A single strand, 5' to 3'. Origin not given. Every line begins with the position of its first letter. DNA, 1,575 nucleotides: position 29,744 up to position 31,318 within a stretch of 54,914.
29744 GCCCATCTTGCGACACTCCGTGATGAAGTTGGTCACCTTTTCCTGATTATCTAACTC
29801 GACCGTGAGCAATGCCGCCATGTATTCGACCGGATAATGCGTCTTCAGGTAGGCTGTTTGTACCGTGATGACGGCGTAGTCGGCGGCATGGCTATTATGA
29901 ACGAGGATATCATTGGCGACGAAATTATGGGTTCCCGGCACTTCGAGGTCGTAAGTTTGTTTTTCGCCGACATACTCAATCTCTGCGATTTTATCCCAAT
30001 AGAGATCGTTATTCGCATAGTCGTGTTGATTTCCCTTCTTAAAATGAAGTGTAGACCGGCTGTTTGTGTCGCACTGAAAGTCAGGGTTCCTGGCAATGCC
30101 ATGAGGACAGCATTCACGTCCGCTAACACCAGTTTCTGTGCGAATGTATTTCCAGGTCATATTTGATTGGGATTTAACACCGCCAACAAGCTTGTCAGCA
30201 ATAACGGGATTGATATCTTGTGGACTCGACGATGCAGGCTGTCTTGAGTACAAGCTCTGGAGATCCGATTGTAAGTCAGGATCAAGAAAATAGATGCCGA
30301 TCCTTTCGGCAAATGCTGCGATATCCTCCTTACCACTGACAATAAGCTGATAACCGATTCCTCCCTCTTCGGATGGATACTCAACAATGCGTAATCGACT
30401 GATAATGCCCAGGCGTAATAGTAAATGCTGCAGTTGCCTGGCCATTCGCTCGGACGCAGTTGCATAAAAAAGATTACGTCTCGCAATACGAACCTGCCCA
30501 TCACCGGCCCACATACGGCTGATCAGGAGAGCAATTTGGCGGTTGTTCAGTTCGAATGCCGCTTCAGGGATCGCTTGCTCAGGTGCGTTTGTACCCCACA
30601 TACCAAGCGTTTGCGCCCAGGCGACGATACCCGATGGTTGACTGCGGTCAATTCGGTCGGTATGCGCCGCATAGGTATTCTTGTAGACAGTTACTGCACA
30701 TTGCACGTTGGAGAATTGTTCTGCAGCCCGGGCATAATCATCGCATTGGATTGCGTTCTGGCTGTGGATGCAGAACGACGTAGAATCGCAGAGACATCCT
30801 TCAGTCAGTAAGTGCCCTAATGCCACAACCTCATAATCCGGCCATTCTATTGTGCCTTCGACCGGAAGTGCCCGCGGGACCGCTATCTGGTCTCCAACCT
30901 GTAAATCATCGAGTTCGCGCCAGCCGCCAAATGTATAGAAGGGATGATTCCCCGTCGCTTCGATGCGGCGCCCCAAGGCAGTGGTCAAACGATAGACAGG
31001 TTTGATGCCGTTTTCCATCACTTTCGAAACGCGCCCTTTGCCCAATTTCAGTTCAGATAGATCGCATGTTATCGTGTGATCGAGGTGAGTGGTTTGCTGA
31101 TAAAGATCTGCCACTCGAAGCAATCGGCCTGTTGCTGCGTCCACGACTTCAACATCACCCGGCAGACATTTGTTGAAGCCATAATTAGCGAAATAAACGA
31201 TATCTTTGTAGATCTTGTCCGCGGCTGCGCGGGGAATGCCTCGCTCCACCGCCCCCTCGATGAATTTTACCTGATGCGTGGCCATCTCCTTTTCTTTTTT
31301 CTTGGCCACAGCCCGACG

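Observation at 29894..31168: Contiguous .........-type intein splitting the GFNK|SH motif of DNA polymerase III alpha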

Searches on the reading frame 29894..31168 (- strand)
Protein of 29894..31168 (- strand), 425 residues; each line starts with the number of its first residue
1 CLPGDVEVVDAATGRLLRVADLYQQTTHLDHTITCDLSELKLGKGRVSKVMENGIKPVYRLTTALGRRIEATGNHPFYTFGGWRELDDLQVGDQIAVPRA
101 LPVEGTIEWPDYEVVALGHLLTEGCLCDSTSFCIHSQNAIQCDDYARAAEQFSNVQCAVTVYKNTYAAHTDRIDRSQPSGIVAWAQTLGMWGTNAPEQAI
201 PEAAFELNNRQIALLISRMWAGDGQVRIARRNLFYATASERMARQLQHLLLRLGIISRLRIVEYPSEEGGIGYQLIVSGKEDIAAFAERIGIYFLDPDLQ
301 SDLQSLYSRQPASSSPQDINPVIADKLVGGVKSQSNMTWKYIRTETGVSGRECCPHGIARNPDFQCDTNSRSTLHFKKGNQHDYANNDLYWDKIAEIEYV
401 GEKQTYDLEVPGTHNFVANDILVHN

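Call 3: search_protein_families(library=pfam, proteins=[window:29894-31168:-], max_evalue=0.1)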
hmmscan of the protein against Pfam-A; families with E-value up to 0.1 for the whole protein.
window:29894-31168:- (425 aa): 3 families
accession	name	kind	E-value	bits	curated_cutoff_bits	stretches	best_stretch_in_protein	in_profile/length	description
PF14890.11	Intein_splicing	-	2.4e-28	99.3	35.8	1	19-425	12-155/155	Intein splicing domain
PF14528.11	LAGLIDADG_3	-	1.8e-16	60.6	22.5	1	211-291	2-82/82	LAGLIDADG-like domain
PF07591.16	PT-HINT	-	0.044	14.5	27.7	1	67-95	59-87/137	Pretoxin HINT domain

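Call 4: search_protein_families(library=ncbifam, proteins=[window:29894-31168:-], max_evalue=0.1)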
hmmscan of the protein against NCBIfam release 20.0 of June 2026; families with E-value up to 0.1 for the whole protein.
window:29894-31168:- (425 aa): 15 families
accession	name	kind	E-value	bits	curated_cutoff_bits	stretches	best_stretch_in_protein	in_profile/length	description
NF005852.0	PRK07773.1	equivalog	6.9e-79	266.2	780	1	1-425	398-826/886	replicative DNA helicase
NF038098.1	GyrA_w_intein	exception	3.4e-18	65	1850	1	1-425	117-537/1232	intein-containing DNA gyrase subunit A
NF003159.0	PRK04132.1-4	equivalog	1.3e-15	56.5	999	2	41-293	106-333/852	replication factor C small subunit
NF011418.0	PRK14845.1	equivalog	2e-15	55.7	756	2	67-293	102-300/1049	translation initiation factor IF-2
NF007072.0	PRK09519.1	equivalog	5.5e-15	54.8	1024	1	1-262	252-515/790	intein-containing recombinase RecA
NF003157.0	PRK04132.1-2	equivalog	1.1e-14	53.4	1103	2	49-292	104-343/864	replication factor C small subunit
NF038162.1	RtcB_rel_intein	exception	1.4e-14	53.1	1150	2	1-105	95-194/961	intein-containing RtcB family protein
NF006207.0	PRK08332.1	equivalog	2.1e-13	48.4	2400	1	50-264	940-1148/1684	vitamin B12-dependent ribonucleotide reductase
NF003158.0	PRK04132.1-3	equivalog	9.3e-11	39.6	1750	2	56-115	702-759/1437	replication factor C small subunit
TIGR01443.1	intein_Cterm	domain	4.4e-08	33.1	15.6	1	405-425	2-23/24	intein C-terminal splicing region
TIGR01445.1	intein_Nterm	domain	1.7e-07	32.1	24.5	1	1-79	1-83/83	intein N-terminal splicing region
NF011491.0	PRK14898.1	equivalog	1e-06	27.1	783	1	185-425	310-543/860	DNA-directed RNA polymerase subunit A''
NF045703.1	rSAM_Tes_intein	exception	0.00012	20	1700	1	194-270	445-523/1040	tetraether lipid synthase Tes, intein-containing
NF038136.1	rSAM_Rv_intein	exception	0.0043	16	700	1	53-96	124-167/574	intein-containing Rv2578c family radical SAM protein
NF011287.0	PRK14698.1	equivalog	0.066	11.1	1238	0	388-421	630-663/1017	V-type ATP synthase subunit A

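Call 5: search_solved_structures(query=window:29894-31168:-, max_evalue=0.01, show_alignments=3)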
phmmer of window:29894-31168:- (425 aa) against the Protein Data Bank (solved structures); distinct sequences matched with E-value up to 0.01: 22.
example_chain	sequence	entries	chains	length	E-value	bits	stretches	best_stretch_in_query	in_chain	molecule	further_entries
4o1r_A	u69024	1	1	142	2.9e-27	98.8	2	39-99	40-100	Replicative DNA helicase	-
1mi8_A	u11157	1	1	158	1e-24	90.4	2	3-105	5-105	DnaB intein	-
6frg_A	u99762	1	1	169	5e-24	88.1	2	3-104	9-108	Replicative DNA helicase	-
6frh_A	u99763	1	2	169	5e-24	88.1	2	3-104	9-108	Replicative DNA helicase,Replicative DNA helicase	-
6fre_A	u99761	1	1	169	1.2e-22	83.5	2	3-104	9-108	Replicative DNA helicase,Replicative DNA helicase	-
6rpq_A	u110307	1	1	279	7e-10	41.5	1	387-425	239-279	Ubiquitin-like protein SMT3,1108aa long hypothetical cell division control protein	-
6rpp_A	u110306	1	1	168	1.3e-09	40.6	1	389-424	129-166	Cell division control protein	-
2imz_A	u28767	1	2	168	4.4e-07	32.3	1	1-102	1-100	Endonuclease PI-MtuI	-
3ifj_A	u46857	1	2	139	3.4e-06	29.3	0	1-97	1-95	Endonuclease PI-MtuI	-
2in9_A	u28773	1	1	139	1.2e-05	27.6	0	1-97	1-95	Endonuclease PI-MtuI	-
3igd_A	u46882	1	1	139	1.3e-05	27.5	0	1-97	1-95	Endonuclease PI-MtuI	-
2in0_A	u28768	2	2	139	1.6e-05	27.1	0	1-97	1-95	Endonuclease PI-MtuI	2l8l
7cfv_A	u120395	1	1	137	2e-05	26.8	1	394-425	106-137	Spl DnaX mini-intein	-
5k08_A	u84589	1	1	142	7.8e-05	24.9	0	1-97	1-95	RecA mini intein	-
5i0a_A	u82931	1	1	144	8.3e-05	24.8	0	1-97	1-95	Intein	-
2cw7_A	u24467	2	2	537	0.0046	19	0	56-102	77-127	Endonuclease PI-PkoII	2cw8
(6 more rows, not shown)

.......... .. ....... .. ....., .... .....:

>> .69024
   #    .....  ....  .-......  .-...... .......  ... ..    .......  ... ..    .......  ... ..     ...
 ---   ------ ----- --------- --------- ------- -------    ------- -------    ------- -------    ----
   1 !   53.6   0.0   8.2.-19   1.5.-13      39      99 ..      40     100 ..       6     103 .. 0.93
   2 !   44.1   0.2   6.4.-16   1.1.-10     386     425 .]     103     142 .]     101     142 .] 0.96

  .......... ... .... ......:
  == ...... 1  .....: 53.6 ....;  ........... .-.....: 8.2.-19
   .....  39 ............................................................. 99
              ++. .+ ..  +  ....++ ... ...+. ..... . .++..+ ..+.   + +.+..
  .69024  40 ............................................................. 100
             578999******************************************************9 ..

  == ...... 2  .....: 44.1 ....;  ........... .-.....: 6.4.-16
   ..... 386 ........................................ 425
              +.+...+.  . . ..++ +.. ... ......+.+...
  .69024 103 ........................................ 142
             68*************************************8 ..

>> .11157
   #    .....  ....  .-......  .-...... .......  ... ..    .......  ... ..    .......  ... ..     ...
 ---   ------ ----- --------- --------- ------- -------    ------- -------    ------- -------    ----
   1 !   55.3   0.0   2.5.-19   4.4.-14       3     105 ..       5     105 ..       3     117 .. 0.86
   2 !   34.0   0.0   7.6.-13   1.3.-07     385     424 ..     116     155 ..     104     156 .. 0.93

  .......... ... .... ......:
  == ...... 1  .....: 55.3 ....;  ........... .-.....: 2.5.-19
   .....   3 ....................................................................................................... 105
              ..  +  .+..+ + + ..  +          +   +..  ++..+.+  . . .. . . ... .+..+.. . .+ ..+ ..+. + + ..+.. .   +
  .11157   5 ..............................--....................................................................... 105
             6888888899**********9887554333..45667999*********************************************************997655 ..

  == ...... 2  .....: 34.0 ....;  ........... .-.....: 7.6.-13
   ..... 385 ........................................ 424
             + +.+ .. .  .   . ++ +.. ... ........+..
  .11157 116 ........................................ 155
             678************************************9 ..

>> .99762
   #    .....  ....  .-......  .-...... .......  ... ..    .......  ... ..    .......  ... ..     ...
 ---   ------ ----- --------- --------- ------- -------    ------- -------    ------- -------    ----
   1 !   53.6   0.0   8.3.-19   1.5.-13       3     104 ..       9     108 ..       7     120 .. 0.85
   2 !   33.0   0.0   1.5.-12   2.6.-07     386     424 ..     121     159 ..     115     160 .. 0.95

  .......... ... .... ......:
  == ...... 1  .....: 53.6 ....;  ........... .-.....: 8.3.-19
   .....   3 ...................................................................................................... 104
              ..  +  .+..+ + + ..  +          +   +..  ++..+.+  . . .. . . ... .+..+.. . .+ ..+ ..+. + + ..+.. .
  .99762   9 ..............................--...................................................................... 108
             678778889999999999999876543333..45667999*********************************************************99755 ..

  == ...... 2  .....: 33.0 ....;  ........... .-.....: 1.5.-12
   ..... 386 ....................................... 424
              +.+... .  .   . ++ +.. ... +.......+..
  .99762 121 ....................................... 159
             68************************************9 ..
